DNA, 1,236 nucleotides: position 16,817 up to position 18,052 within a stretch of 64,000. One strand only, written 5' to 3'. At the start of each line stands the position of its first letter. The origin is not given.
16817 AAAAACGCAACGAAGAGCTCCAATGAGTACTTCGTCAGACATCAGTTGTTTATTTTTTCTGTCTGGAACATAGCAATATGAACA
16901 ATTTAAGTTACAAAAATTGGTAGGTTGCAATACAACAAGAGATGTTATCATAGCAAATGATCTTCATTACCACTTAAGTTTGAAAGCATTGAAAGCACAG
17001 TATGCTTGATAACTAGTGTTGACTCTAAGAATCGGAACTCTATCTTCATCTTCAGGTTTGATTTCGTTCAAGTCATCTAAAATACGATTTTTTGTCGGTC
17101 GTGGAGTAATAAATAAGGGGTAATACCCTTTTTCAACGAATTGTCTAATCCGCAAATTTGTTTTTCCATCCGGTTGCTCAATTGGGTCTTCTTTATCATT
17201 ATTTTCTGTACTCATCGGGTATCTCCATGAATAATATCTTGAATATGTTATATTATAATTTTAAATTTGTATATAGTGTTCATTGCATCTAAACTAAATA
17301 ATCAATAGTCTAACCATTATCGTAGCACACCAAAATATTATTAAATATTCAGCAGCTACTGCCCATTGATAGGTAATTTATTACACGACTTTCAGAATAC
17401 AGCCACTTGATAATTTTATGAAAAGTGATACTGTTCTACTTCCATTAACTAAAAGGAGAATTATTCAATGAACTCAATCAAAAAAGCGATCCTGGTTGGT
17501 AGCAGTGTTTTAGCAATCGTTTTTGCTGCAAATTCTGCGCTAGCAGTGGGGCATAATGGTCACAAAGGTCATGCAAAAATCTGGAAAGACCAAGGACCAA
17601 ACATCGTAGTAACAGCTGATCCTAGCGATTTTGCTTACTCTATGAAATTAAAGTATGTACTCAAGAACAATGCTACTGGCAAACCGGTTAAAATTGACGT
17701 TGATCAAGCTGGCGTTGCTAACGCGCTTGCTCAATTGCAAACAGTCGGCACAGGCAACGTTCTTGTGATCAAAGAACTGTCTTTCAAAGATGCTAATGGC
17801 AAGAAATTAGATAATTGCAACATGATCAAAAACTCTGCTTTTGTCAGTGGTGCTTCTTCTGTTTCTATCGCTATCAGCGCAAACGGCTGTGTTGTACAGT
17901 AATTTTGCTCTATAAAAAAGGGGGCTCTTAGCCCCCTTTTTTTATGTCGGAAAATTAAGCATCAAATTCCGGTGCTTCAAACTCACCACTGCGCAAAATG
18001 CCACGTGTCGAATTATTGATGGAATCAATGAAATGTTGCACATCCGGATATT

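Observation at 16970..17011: C-terminal core of the 82-aa peptide is four back-to-back aromatic-X-X triplets (YQA-YCA-FNA-FKL) ending in KW-COOH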

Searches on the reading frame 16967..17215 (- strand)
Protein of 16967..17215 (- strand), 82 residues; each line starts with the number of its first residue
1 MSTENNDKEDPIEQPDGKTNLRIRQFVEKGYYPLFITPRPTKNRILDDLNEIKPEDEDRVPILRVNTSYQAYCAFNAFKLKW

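Call 3: search_protein_families(library=ncbifam, proteins=[window:16967-17215:-], max_evalue=1)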
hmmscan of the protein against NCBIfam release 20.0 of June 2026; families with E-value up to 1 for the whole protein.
window:16967-17215:- (82 aa): 1 family
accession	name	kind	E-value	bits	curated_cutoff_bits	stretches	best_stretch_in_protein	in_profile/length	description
NF052588.1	RnaseEMycob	equivalog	0.26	9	1400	1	4-50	83-129/945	ribonuclease E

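Call 4: search_protein_families(library=pfam, proteins=[window:16967-17215:-], max_evalue=1)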
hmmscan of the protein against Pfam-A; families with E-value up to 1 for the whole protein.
window:16967-17215:- (82 aa): 0 families

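Call 6: find_homologous_proteins(query=window:16970-17215:-, max_evalue=10)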
Query window:16970-17215:- (82 aa): 2 proteins with E <= 10 among 3 candidates.
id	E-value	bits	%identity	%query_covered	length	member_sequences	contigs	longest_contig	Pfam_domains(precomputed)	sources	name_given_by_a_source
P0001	1.4e-49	183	100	100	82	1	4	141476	-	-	-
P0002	5.1e-36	140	76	100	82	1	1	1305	-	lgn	-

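Call 8: find_encoding_contigs(protein=P0002, flank=10000)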
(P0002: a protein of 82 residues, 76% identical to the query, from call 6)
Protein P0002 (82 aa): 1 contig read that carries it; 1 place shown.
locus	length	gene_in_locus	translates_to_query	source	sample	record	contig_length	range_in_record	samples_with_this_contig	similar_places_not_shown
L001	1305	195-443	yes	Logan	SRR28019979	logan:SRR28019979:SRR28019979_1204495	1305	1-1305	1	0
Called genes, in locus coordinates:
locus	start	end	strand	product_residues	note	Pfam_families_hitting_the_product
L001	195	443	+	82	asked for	-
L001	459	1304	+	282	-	?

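Call 9: find_encoding_contigs(protein=P0001, flank=10000)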
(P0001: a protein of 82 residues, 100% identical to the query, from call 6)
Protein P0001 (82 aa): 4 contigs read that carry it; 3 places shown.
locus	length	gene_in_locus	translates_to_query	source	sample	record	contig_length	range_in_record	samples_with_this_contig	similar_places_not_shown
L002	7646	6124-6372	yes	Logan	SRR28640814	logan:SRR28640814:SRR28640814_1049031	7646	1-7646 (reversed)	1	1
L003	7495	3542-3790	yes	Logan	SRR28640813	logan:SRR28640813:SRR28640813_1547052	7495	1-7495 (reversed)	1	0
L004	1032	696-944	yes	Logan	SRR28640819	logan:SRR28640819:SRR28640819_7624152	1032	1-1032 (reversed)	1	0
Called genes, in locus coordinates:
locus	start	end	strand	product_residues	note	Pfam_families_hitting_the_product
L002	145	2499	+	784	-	PF07244:POTRA, PF08478:POTRA_1 (faint), PF08479:POTRA_2 (faint), PF07244:POTRA, PF01103:Omp85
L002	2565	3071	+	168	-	PF03938:OmpH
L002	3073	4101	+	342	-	PF04613:LpxD, PF25084:LbH_EIF2B (weak), PF00132:Hexapep, PF25087:GMPPB_C (weak), PF00132:Hexapep (weak), PF25087:GMPPB_C (weak), PF00132:Hexapep (weak)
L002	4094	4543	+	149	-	PF22817:ApeP-like, PF07977:FabA, PF22818:ApeI-like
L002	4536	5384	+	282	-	PF00132:Hexapep (weak), PF25084:LbH_EIF2B (faint), PF25087:GMPPB_C, PF00132:Hexapep, PF13720:Acetyltransf_11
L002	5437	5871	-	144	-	-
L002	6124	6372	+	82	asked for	-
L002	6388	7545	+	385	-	PF04055:Radical_SAM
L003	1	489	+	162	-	?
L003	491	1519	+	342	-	PF04613:LpxD, PF25084:LbH_EIF2B (weak), PF00132:Hexapep, PF25087:GMPPB_C (weak), PF00132:Hexapep (weak), PF25087:GMPPB_C (weak), PF00132:Hexapep (weak)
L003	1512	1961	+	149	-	PF22817:ApeP-like, PF07977:FabA, PF22818:ApeI-like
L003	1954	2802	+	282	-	PF00132:Hexapep (weak), PF25084:LbH_EIF2B (faint), PF25087:GMPPB_C, PF00132:Hexapep, PF13720:Acetyltransf_11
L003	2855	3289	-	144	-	-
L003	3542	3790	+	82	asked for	-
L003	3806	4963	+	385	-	PF04055:Radical_SAM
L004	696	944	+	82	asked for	-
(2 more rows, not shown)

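Call 28: search_protein_representatives(alignment_id=A1)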
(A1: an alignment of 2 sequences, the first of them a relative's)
Query: 2 sequences, 82 profile positions. Proteins with E-value up to 0.001 (for the whole library): 1; up to 1e-10: 1; up to 1e-30: 1. The best 1 are listed.
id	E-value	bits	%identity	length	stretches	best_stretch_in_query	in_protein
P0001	3.0e-51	187.4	-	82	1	1-82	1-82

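Call 49: find_homologous_proteins(query=A3, max_evalue=0.01)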
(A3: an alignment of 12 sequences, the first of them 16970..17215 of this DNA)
Query A3 (12 sequences) (82 aa, profile of the alignment): 7 proteins with E <= 0.01 among 610 candidates.
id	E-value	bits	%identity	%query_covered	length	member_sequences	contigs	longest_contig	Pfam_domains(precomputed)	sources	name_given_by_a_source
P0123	4.9e-26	109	-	-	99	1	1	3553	-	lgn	-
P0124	2.3e-17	81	-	-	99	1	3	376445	-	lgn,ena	-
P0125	4.4e-15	74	-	-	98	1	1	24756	-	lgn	-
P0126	4.2e-14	71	-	-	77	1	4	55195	-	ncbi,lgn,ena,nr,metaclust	ncbi:MAG: hypothetical protein A3E85_03280 [Gammaproteobacteria bacterium RIFCSPHIGHO2_12_FULL_45_12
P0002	4.8e-13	67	76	100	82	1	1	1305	-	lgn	-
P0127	9.4e-13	66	32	43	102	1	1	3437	-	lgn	-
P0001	2.6e-12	65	100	100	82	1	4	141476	-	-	-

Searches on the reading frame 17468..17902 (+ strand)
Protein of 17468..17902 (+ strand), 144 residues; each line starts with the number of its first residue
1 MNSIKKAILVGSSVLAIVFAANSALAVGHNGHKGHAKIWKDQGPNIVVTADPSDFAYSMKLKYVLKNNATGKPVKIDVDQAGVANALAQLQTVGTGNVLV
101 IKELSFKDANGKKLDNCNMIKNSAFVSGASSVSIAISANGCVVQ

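Call 3: search_protein_families(library=ncbifam, proteins=[window:17468-17902:+], max_evalue=1)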
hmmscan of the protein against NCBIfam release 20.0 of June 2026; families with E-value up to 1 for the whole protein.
window:17468-17902:+ (144 aa): 1 family
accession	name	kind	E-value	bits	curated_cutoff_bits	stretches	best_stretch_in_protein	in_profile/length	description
NF009391.0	PRK12750.1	equivalog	0.11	12.4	148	1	1-35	1-35/170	CpxP family protein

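Call 4: search_protein_families(library=pfam, proteins=[window:17468-17902:+], max_evalue=1)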
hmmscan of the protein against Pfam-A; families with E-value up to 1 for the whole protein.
window:17468-17902:+ (144 aa): 1 family
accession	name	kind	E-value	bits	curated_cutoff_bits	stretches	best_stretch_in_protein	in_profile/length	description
PF01324.24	Diphtheria_R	-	0.013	15.5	25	1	32-127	11-104/167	Diphtheria toxin, R domain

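Call 66: search_protein_families(library=padloc, proteins=[window:17468-17902:+], max_evalue=0.01)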
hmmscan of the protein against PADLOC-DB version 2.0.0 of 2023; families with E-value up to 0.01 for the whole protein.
window:17468-17902:+ (144 aa): 0 families
